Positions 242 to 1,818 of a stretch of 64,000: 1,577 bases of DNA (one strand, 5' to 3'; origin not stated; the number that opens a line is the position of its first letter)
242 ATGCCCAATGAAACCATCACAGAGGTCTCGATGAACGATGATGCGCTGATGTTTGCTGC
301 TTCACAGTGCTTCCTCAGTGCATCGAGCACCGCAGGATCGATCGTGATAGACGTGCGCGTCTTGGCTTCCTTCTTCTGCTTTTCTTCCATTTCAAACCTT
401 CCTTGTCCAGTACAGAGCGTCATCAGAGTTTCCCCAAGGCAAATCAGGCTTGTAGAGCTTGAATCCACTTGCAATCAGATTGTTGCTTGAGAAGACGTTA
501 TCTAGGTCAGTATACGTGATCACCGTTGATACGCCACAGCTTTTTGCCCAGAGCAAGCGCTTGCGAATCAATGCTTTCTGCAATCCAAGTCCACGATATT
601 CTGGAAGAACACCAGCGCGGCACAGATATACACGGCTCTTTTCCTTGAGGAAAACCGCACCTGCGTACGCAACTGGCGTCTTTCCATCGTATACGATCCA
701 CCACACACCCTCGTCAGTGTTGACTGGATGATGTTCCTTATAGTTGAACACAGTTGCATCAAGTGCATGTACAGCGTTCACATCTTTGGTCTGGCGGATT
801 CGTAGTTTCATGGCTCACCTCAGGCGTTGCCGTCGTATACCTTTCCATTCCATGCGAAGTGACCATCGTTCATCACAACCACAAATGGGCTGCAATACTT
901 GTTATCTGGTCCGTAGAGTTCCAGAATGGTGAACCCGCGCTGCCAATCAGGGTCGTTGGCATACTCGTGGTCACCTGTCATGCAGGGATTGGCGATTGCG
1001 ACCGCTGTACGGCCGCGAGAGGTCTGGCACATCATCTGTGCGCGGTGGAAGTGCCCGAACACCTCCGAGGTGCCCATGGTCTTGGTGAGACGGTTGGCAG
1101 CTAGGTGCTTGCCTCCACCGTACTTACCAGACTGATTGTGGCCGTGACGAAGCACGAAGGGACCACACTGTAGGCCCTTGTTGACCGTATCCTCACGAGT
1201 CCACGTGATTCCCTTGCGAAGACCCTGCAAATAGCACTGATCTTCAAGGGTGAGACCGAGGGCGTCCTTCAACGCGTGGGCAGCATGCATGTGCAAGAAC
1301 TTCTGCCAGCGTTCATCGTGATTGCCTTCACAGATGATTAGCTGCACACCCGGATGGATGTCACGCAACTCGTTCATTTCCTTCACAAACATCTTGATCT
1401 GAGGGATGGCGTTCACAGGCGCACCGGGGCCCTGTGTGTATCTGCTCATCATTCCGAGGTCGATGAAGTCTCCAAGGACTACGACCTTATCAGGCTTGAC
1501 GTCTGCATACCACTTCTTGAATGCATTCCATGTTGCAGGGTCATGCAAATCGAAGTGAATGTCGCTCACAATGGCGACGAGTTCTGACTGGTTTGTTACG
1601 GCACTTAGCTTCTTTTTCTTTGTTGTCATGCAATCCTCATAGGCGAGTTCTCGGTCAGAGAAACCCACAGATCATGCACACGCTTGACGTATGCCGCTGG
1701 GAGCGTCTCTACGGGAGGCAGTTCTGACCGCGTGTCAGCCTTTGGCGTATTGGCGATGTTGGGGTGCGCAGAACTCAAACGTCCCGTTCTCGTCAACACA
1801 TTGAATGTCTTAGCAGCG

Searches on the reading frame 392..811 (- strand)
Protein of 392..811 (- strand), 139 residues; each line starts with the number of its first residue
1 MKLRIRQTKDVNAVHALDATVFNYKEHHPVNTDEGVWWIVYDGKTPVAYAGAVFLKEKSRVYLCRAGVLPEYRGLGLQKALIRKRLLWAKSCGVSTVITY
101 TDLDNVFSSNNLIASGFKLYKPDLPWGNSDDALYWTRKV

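Call 96: find_encoding_contigs(protein=window:392-811:-, flank=10000, max_places=2)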
Protein window:392-811:- (139 aa): 5 contigs read that carry it; 2 places shown.
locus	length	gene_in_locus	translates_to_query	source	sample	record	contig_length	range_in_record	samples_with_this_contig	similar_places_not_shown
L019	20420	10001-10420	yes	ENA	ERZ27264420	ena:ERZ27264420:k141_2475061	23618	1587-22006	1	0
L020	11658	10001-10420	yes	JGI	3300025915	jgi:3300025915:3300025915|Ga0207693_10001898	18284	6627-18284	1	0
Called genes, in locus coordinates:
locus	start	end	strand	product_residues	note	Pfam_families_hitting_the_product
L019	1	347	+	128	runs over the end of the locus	-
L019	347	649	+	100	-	-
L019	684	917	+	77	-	-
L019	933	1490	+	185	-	-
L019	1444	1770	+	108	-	-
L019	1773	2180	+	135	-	-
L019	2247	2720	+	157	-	-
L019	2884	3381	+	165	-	-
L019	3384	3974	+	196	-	PF24694:LNS2_PITM1-3 (faint), PF03767:Acid_phosphat_B, PF25109:HAD_PNKP (weak)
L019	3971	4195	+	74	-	-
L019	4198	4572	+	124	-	PF24963:DUF7768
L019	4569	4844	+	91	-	-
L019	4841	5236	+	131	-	PF05014:Nuc_deoxyrib_tr, PF15891:Nuc_deoxyri_tr2 (weak)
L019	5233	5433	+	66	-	-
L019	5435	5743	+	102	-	-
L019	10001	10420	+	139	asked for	PF00583:Acetyltransf_1, PF13508:Acetyltransf_7 (weak)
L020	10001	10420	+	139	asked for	PF00583:Acetyltransf_1, PF13508:Acetyltransf_7 (weak)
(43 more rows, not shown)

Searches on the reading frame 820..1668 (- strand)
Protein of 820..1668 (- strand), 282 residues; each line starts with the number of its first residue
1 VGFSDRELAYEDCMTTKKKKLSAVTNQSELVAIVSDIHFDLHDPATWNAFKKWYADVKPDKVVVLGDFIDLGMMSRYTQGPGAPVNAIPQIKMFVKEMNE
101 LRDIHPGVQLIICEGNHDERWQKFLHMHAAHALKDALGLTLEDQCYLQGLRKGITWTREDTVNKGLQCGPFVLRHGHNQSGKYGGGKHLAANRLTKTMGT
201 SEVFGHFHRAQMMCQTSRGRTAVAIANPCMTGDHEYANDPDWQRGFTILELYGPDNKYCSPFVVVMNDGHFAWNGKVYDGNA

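Call 45: find_encoding_contigs(protein=window:820-1668:-, flank=10000, max_places=3)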
Protein window:820-1668:- (282 aa): no gene with exactly this product is on record in the collection.
